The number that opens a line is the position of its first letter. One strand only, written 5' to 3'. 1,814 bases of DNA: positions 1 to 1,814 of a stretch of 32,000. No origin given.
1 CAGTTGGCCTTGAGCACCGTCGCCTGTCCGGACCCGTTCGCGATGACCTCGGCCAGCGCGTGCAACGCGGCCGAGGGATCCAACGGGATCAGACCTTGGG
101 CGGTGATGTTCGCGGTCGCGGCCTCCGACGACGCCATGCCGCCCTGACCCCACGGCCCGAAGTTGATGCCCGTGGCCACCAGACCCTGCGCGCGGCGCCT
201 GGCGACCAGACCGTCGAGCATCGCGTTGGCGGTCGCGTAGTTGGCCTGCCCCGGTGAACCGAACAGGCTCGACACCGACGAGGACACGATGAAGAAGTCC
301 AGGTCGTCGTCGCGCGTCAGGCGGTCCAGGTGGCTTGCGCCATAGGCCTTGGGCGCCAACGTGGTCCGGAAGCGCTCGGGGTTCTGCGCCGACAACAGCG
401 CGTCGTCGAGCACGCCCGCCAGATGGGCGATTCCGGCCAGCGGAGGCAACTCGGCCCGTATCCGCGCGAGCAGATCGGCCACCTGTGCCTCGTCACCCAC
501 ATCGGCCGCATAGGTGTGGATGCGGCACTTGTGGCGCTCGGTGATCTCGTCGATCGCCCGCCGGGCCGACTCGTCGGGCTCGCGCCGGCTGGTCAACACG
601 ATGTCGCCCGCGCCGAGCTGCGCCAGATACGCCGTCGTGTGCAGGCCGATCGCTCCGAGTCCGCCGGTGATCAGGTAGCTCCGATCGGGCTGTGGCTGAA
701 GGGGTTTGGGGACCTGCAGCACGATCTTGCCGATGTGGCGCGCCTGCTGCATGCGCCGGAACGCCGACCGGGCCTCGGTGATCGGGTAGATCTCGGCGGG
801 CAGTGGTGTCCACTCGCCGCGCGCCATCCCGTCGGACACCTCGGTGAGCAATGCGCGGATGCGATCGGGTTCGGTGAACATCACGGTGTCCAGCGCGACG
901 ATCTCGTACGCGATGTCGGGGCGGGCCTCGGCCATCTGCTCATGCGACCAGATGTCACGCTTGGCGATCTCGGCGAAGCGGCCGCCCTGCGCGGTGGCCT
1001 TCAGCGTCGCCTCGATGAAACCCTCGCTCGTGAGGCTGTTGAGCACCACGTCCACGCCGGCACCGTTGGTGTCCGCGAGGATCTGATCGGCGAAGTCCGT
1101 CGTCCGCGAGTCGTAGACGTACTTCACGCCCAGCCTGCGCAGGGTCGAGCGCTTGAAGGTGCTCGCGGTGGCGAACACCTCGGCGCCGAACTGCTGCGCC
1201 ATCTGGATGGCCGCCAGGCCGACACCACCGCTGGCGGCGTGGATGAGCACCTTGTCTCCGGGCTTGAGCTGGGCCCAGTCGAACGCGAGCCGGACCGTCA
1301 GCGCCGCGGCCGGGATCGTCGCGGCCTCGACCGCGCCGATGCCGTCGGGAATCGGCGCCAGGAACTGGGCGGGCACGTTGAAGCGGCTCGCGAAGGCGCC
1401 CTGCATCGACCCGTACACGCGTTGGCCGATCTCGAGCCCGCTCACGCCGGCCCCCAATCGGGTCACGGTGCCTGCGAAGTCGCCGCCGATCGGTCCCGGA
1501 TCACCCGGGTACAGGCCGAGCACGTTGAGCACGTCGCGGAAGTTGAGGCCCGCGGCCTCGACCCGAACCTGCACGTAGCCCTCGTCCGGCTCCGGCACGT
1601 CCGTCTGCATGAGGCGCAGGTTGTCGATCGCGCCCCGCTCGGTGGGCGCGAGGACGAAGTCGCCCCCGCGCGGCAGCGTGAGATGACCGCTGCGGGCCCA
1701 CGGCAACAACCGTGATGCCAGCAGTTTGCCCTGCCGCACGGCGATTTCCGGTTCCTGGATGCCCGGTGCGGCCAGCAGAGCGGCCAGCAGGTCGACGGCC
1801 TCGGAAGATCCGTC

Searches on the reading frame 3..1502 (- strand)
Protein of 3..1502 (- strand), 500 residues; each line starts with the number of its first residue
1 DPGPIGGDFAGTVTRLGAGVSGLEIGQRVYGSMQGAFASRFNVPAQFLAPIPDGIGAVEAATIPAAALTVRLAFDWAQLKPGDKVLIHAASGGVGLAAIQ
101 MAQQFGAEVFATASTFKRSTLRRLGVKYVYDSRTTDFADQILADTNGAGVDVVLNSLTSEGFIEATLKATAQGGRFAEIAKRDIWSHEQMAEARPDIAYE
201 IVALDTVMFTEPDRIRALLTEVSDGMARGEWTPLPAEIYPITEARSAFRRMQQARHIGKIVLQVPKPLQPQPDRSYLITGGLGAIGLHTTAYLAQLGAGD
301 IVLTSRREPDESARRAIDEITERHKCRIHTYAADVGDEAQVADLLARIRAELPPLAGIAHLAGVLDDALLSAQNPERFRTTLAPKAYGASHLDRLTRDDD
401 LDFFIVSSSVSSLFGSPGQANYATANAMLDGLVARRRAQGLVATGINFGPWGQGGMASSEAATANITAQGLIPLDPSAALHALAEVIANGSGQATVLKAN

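Call 10: find_related_loci(query=window:3-1502:-, collection=genome_contigs, flank=10000)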
Query window:3-1502:- (500 aa) in genome_contigs; peptide patterns used: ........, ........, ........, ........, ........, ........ (x = any residue, [..] = any of these).
600 stretches matched a pattern (row limit reached: there are more); 529 encode a relative of the query (tblastn E <= 1e-3); the best 80 are kept; 80 distinct loci.
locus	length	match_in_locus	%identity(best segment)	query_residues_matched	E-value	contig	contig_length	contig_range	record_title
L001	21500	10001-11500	87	1-500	0e+0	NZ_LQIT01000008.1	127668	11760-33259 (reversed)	Mycobacterium sp. GA-2829 GCID_NTM_00013_NODE_16.ctg_1, whole genome shotgun sequence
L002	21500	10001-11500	86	1-500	0e+0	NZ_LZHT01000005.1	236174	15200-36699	Mycobacterium sp. 852002-10029_SCH5224772 contig_102, whole genome shotgun sequence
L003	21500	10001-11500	85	1-500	0e+0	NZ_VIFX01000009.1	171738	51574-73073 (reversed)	Mycolicibacterium hodleri strain B NODE_9_length_171738_cov_10.8517_ID_2947, whole genome shotgun sequence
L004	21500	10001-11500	86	1-500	0e+0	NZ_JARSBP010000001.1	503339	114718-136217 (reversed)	Mycobacterium sp. 236(2023) Mycobac.236_ctg0001, whole genome shotgun sequence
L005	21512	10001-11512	86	1-500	0e+0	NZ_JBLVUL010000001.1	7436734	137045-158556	Mycobacterium sp. 48b Seq1, whole genome shotgun sequence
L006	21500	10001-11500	84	1-500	0e+0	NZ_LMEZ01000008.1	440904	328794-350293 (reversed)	Mycobacterium sp. Root135 contig_6, whole genome shotgun sequence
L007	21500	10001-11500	86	1-500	0e+0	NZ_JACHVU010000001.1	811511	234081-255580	Mycolicibacterium iranicum strain AT2.18 Ga0372454_01, whole genome shotgun sequence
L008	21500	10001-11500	84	1-500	0e+0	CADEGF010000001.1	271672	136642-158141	MAG: uncultured Mycobacteriaceae bacterium isolate Mycobacteriaceae sp. RBC062 genome assembly, contig: MAG062_1, whole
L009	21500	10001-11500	85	1-500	0e+0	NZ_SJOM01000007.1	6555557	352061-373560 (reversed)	Mycobacterium sp. DL99 Scaffold_1, whole genome shotgun sequence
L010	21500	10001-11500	86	1-500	0e+0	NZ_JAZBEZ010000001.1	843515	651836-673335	Mycolicibacterium sp. 050232 contig00001, whole genome shotgun sequence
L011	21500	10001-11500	85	1-500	0e+0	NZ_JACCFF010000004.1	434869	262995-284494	Mycobacteroides sp. LB1 contig00004, whole genome shotgun sequence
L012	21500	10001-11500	85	1-500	0e+0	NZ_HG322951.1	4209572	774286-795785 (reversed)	Mycolicibacterium septicum DSM 44393 strain type strain: DSM 44393, whole genome shotgun sequence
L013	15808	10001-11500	85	1-500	0e+0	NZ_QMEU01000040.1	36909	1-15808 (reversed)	Mycobacterium colombiense strain GF76 contig_40_length_36909_depth_1.00x, whole genome shotgun sequence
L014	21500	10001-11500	85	1-500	0e+0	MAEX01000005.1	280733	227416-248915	Mycobacterium sp. D16Q14 sctg_0004_0001, whole genome shotgun sequence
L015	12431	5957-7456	85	1-500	0e+0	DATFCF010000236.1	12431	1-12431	MAG TPA_asm: Mycobacterium sp. isolate SMAG_U8547 k141_1923057, whole genome shotgun sequence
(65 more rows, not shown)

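Call 13: search_protein_families(library=pfam, proteins=[L001:10001-11956:+, L012:10001-12004:+, L001:11835-16103:+, L001:12027-16178:-])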
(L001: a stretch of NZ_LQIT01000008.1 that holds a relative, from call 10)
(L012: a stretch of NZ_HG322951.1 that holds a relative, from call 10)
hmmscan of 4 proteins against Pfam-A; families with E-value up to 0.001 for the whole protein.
L001:10001-11956:+ (651 aa): 9 families
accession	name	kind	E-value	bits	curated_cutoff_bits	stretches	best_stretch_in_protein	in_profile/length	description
PF08659.16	KR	-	1.9e-57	194.5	22.6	1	275-452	2-179/180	KR domain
PF13602.12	ADH_zinc_N_2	-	4.9e-25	89.4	27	1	124-262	1-134/134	Zinc-binding dehydrogenase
PF00107.32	ADH_zinc_N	-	1.6e-19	70.5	31.8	1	93-218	1-123/129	Zinc-binding dehydrogenase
PF00106.31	adh_short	-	3.5e-14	53.2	26.6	1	277-448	4-174/195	short chain dehydrogenase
PF00550.31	PP-binding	-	4.6e-12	46.4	20.8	1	552-618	2-67/67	Phosphopantetheine attachment site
PF13561.12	adh_short_C2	-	1.9e-11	44.5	27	1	285-433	8-154/236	Enoyl-(Acyl carrier protein) reductase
PF08240.17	ADH_N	-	1.3e-06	29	23.5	1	4-53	35-104/104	Alcohol dehydrogenase GroES-like domain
PF01370.27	Epimerase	-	2.3e-05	24.4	20.9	1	277-419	2-124/240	NAD dependent epimerase/dehydratase family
PF16363.11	GDP_Man_Dehyd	-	2.6e-05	24.3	27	1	277-420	1-139/332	GDP-mannose 4,6 dehydratase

L012:10001-12004:+ (667 aa): 9 families
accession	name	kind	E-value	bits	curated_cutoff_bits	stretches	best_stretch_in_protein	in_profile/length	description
PF08659.16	KR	-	2.5e-58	197.4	22.6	1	275-452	2-179/180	KR domain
PF13602.12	ADH_zinc_N_2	-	7.7e-25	88.8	27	1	124-261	1-133/134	Zinc-binding dehydrogenase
PF00107.32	ADH_zinc_N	-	6.3e-20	71.9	31.8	1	93-221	1-126/129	Zinc-binding dehydrogenase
PF00106.31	adh_short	-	3.1e-12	46.8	26.6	1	276-437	3-164/195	short chain dehydrogenase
PF00550.31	PP-binding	-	2.8e-11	43.9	20.8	1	553-618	3-67/67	Phosphopantetheine attachment site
PF13561.12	adh_short_C2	-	1.2e-09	38.5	27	1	285-432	8-153/236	Enoyl-(Acyl carrier protein) reductase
PF08240.17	ADH_N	-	3.3e-06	27.7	23.5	1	4-53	35-104/104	Alcohol dehydrogenase GroES-like domain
PF16363.11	GDP_Man_Dehyd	-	4.3e-05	23.6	27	1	277-363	1-84/332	GDP-mannose 4,6 dehydratase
PF01370.27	Epimerase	-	0.00056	19.8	20.9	0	277-351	2-66/240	NAD dependent epimerase/dehydratase family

L001:11835-16103:+ (1422 aa): 5 families
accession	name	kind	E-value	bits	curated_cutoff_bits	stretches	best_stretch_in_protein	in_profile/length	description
PF00069.31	Pkinase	-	1.8e-26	93.6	31.7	1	95-292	3-209/263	Protein kinase domain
PF07714.23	PK_Tyr_Ser-Thr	-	1.9e-18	67.2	23.1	1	96-283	4-208/258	Protein tyrosine and serine/threonine kinase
PF00211.25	Guanylate_cyc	-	1.1e-16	61.4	21.9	1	411-576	7-174/183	Adenylate and Guanylate cyclase catalytic domain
PF13191.12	AAA_16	-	2.2e-15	58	32.6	1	598-787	1-167/167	AAA ATPase domain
PF13401.12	AAA_22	-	0.0002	22.1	27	0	625-790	7-122/130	AAA domain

L001:12027-16178:- (1383 aa): 0 families

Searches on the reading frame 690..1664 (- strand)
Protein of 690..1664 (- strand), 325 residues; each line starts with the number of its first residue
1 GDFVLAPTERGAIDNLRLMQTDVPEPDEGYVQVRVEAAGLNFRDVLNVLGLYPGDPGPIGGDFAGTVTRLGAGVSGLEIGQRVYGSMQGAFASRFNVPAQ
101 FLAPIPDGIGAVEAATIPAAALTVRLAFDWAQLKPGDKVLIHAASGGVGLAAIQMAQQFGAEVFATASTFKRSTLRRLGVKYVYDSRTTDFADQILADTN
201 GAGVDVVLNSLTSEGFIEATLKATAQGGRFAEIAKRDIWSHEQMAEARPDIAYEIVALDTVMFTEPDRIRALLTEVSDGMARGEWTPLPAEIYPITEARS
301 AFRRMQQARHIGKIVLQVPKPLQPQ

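Call 56: search_solved_structures(query=window:690-1664:-, max_evalue=1e-10, show_alignments=1)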
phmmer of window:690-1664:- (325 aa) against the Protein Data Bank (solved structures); distinct sequences matched with E-value up to 1e-10: 80 (the best 60 are shown).
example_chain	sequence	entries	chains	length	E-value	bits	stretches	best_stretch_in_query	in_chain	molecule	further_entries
5dp1_A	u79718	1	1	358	3e-64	220.4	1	7-319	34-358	CurK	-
8g7w_A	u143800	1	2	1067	1.7e-61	211.3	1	6-320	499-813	Type I PKS module 4, module 5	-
9d2y_A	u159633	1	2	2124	9e-61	208.9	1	11-320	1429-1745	Multifunctional mycocerosic acid synthase membrane-associated MAS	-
9d2z_A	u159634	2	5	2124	9e-61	208.9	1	11-320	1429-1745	Mycocerosic acid synthase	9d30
3slk_A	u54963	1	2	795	2.5e-60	207.5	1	5-320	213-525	Polyketide synthase extender module 2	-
5bp4_A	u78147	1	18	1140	1.2e-59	205.3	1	10-323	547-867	Mycocerosic acid synthase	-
5dp2_A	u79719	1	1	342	5.4e-59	203.1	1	10-319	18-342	CurF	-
5doz_A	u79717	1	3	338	1.5e-54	188.5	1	10-319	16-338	JamJ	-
5dov_A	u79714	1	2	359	1.9e-54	188.2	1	10-319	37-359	JamJ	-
1pqw_A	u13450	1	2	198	2.1e-39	138.8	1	101-290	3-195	polyketide synthase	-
4oki_A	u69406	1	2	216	3e-39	138.2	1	95-284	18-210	Phthiocerol synthesis polyketide synthase type I PpsC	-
4dup_A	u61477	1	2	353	9.4e-38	133.3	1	17-317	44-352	quinone oxidoreductase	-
6fn6_A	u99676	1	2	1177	5.5e-36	127.5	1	29-318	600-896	Fatty acid synthase 1, isoform A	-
4w82_A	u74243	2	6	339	5.9e-34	120.8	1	33-318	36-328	Fatty acid synthase | Enoyl-[acyl-carrier-protein] reductase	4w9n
9b80_A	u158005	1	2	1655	1.5e-32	116.2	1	34-318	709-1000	Fatty acid synthase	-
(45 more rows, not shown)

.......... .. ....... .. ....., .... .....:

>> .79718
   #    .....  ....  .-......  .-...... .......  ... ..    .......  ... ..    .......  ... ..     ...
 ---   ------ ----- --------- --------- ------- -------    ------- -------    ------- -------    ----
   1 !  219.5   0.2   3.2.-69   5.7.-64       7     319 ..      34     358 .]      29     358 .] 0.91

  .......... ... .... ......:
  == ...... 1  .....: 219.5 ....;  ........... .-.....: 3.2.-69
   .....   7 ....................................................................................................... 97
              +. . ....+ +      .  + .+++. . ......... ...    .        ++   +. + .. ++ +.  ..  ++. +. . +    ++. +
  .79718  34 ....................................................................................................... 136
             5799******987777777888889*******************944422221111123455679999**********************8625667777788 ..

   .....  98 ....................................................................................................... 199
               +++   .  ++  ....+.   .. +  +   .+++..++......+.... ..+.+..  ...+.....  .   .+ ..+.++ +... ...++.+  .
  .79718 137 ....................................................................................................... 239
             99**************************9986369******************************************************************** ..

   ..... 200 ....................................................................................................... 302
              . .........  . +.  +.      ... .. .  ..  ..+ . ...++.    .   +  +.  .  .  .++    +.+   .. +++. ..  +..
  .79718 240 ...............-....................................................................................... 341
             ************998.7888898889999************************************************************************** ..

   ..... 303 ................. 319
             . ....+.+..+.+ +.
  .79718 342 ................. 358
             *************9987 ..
